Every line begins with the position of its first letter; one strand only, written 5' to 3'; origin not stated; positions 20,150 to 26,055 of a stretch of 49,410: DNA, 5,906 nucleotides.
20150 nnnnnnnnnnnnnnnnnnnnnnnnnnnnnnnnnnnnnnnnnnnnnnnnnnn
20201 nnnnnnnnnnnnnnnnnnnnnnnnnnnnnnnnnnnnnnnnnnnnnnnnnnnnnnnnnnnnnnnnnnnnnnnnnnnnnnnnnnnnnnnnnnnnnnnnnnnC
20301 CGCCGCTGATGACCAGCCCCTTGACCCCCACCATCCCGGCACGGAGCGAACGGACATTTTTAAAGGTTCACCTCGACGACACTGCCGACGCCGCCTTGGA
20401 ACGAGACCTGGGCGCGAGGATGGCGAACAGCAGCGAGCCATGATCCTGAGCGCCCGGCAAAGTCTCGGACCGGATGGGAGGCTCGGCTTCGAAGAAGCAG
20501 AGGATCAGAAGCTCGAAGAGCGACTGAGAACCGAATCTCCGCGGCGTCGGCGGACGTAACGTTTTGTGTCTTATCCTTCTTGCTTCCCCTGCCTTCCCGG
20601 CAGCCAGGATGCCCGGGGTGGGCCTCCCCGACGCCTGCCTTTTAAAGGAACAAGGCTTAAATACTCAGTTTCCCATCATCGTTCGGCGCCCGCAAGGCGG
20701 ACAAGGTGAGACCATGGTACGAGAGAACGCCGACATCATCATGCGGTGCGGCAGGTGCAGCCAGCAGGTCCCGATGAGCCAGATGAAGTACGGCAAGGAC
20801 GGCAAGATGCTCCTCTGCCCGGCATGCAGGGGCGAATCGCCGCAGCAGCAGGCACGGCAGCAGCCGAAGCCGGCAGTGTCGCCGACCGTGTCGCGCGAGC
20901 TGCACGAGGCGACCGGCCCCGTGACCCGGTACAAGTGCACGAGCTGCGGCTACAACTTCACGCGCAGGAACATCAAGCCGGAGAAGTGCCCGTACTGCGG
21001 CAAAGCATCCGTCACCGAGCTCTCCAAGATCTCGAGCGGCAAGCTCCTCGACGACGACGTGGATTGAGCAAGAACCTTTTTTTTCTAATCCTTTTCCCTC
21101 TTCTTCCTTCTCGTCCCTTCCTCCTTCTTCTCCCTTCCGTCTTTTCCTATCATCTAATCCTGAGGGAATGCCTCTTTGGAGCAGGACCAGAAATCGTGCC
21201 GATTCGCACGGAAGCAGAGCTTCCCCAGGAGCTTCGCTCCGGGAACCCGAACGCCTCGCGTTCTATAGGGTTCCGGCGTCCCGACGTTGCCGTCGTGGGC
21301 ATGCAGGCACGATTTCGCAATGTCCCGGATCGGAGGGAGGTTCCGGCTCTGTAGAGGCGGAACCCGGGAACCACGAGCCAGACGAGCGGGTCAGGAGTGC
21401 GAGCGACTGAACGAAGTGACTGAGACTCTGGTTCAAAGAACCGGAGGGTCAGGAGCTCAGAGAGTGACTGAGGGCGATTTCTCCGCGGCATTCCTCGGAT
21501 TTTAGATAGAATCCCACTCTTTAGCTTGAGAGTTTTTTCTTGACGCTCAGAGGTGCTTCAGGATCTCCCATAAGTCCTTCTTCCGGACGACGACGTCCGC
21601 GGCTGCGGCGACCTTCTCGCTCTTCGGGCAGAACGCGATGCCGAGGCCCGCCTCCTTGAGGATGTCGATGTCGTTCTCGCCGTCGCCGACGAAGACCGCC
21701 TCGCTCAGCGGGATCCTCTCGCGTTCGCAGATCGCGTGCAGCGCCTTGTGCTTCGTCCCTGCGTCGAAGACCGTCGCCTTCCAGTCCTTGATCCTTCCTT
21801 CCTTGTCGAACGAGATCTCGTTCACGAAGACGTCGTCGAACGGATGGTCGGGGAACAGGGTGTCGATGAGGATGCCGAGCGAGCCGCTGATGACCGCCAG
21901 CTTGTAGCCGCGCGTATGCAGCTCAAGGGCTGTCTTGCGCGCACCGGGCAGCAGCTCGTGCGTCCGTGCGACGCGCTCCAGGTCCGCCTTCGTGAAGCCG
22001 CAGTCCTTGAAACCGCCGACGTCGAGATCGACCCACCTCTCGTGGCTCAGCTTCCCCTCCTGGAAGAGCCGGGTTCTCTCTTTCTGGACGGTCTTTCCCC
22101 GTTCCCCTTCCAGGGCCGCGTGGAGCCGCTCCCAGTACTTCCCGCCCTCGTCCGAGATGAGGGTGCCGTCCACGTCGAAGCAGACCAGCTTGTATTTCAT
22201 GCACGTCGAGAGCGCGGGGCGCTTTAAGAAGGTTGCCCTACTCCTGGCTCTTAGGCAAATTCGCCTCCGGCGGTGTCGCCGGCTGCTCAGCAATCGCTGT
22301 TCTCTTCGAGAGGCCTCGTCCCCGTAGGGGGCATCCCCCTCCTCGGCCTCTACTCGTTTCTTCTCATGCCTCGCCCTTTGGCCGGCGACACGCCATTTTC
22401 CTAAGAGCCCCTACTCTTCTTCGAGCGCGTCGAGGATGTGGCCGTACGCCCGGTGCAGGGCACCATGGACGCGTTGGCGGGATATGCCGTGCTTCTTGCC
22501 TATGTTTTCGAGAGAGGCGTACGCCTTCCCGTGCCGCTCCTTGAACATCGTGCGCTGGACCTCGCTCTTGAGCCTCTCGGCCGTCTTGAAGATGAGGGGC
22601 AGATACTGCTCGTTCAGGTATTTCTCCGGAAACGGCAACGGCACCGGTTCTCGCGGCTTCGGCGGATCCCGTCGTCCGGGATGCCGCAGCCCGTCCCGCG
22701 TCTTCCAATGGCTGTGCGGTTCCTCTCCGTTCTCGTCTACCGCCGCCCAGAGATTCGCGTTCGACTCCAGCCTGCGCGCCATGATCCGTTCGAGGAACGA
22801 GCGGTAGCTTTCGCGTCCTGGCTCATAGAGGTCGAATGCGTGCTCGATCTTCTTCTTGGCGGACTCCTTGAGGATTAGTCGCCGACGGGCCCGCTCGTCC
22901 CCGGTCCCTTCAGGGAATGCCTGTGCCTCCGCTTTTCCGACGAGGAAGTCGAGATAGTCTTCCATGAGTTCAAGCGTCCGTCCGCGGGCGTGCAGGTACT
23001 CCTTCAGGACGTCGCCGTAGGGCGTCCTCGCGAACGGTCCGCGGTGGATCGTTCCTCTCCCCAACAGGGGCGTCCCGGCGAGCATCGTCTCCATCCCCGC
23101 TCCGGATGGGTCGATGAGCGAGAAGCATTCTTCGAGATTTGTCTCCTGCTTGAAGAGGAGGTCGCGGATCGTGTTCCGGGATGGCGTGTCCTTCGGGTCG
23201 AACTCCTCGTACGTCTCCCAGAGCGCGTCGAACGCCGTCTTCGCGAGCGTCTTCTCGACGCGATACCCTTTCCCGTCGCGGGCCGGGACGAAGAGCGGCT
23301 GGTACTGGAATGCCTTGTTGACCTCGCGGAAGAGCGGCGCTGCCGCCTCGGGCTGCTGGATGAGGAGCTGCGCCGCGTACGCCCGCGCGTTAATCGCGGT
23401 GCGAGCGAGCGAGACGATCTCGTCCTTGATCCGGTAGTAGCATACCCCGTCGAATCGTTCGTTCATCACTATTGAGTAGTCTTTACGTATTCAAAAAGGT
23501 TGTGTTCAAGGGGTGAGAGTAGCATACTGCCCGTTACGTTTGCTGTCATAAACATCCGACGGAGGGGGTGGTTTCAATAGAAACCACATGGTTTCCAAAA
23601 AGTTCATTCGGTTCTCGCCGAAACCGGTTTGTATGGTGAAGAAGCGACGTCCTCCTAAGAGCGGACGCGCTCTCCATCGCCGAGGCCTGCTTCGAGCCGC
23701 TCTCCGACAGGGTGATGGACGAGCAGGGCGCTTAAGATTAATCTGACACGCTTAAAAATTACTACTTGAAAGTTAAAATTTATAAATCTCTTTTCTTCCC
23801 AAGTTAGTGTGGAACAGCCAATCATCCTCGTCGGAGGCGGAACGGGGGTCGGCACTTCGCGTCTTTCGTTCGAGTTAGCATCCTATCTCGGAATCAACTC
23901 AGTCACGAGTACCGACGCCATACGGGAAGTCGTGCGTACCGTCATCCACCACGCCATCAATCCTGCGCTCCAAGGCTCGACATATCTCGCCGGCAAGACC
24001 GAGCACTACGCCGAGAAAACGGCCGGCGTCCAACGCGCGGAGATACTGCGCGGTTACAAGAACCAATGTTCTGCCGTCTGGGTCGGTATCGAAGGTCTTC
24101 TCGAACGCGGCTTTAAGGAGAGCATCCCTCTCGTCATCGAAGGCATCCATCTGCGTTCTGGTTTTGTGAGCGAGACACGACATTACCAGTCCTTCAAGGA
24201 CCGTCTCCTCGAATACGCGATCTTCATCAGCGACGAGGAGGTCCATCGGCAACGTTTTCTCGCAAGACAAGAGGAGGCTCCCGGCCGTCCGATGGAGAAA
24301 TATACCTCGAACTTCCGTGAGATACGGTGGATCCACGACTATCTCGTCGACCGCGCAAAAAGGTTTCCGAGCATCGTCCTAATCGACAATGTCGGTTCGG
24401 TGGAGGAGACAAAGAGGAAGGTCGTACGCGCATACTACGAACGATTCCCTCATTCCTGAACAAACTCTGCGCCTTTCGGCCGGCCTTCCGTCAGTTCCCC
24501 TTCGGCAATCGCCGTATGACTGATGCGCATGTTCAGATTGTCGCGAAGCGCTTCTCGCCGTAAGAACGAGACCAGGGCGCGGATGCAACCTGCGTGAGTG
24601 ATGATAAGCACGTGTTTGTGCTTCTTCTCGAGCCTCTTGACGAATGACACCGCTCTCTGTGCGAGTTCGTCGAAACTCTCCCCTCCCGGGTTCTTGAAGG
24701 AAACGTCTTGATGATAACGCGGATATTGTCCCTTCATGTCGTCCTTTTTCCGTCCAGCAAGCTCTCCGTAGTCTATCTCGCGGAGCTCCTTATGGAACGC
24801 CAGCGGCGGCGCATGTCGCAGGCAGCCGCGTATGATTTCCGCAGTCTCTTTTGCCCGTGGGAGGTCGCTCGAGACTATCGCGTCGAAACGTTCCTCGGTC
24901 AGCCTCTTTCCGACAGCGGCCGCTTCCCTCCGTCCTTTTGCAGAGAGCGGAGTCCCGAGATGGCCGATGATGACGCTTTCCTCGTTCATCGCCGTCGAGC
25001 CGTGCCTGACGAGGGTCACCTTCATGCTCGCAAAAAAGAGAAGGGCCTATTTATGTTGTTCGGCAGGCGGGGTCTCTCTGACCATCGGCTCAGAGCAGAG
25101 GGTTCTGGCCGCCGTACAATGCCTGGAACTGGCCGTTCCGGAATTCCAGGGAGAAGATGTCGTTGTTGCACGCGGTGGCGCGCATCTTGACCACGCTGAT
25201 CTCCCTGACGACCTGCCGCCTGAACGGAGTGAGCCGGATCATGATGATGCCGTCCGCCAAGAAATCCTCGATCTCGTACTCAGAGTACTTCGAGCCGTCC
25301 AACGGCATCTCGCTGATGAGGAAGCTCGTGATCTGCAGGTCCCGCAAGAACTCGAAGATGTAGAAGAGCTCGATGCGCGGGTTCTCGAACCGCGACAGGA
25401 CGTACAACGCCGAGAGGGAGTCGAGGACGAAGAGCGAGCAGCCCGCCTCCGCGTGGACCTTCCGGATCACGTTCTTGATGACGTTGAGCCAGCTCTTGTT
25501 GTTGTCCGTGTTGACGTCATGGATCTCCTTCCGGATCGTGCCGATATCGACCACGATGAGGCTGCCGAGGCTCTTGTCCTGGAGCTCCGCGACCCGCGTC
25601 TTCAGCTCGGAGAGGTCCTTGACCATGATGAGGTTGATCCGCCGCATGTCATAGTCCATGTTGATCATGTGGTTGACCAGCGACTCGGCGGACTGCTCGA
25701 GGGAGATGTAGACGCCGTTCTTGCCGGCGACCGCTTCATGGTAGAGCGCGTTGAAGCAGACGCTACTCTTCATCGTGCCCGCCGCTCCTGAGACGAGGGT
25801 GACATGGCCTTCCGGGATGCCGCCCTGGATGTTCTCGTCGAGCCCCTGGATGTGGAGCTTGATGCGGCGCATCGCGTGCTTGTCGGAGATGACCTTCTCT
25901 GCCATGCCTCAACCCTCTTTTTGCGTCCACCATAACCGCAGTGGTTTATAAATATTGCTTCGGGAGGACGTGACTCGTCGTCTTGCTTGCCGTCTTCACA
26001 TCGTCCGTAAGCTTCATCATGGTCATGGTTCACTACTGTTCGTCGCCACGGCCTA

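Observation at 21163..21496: Family-B modular structured intergenic element: at least 12 copies in 49 kb, with copy-specific closing helices and compensatory hairpin changes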

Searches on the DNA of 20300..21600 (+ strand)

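Call 19: search_rna_families(source=window, start=20300, end=21600, threshold=evalue, max_evalue=10)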
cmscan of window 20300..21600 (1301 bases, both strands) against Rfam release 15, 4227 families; matches with E-value up to 10: 2.
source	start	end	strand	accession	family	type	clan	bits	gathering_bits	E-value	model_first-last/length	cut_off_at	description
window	21280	21298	-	RF00489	ctRNA_p42d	Gene; antisense;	-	15.5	50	5.7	11-29/46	no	ctRNA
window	20837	20890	-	RF02886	npcTB_6715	Gene; sRNA;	-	10.3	72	9.3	98-153/212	no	Mycobacterium sRNA 6715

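Call 80: search_dna_similar(query=window:21163-21496:+, collection=plasmids, mode=distant, max_evalue=0.001, max_rows=10)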
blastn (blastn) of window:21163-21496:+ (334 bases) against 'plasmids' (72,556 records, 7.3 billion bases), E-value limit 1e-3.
No match.
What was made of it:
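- Closest known: ERIC, BOX and Correia-type modular bacterial repeats. Different: There is no sequence similarity (no match in the plasmid collection, call 80; Rfam gives nothing).
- Tried and rejected: Plasmid BLAST gave none (call 80).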

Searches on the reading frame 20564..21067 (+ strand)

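Call 63: search_protein_families(library=pfam, proteins=[window:20564-21067:+], max_evalue=0.001)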
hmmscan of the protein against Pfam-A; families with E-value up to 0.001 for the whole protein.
window:20564-21067:+ (167 aa): 3 families
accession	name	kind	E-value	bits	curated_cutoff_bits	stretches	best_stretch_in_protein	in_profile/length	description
PF01155.25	HypA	-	2.2e-08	34.6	28.9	0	28-93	40-97/112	Hydrogenase/urease nickel incorporation, metallochaperone, hypA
PF09723.15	Zn_ribbon_8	-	1.3e-05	25.6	34.4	1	122-151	5-38/41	Zinc ribbon domain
PF21349.2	RUBY_RBDX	-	9.7e-05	22.2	26.5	1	123-147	1-24/30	Rubrerythrin, rubredoxin-like domain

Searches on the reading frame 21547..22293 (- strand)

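Call 63: search_protein_families(library=pfam, proteins=[window:21547-22293:-], max_evalue=0.001)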
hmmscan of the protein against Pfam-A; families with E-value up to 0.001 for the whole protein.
window:21547-22293:- (248 aa): 5 families
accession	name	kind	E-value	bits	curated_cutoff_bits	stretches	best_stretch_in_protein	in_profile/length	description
PF00702.32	Hydrolase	-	6.5e-20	72.8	26.4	1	34-216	1-191/191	haloacid dehalogenase-like hydrolase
PF12710.13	HAD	-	1.8e-13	51.8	27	1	38-213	2-189/189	haloacid dehalogenase-like hydrolase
PF08282.18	Hydrolase_3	-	2.3e-13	50.9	20.9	1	180-239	187-246/255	haloacid dehalogenase-like hydrolase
PF13419.12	HAD_2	-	1.7e-06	28.7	23.8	1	38-218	2-174/178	Haloacid dehalogenase-like hydrolase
PF05116.19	S6PP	-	0.00032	20.8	20.3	0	179-227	164-212/247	Sucrose-6F-phosphate phosphohydrolase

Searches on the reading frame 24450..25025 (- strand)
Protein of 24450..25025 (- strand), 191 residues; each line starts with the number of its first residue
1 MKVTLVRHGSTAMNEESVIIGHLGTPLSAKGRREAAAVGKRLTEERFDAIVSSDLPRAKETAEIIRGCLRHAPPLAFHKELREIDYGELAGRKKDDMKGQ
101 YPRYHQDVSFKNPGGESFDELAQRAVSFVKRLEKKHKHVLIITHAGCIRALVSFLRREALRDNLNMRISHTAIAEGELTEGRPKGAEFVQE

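Call 63: search_protein_families(library=pfam, proteins=[window:24450-25025:-], max_evalue=0.001)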
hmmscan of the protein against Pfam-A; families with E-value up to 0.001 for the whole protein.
window:24450-25025:- (191 aa): 1 family
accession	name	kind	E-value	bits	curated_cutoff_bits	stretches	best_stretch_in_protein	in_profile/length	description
PF00300.27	His_Phos_1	-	2.3e-45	155.1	21.7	1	4-184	2-187/194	Histidine phosphatase superfamily (branch 1)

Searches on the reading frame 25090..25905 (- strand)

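Call 63: search_protein_families(library=pfam, proteins=[window:25090-25905:-], max_evalue=0.001)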
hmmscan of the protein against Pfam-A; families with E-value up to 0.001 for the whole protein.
window:25090-25905:- (271 aa): 3 families
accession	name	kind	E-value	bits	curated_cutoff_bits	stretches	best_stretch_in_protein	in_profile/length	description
PF06745.19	ATPase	-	1.3e-38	133.1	26.6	1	16-254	2-218/231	KaiC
PF03796.21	DnaB_C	-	1.4e-05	25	27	1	18-168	5-142/255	DnaB-like helicase C terminal domain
PF13481.12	AAA_25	-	3.4e-05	24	27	1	17-168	17-156/195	AAA domain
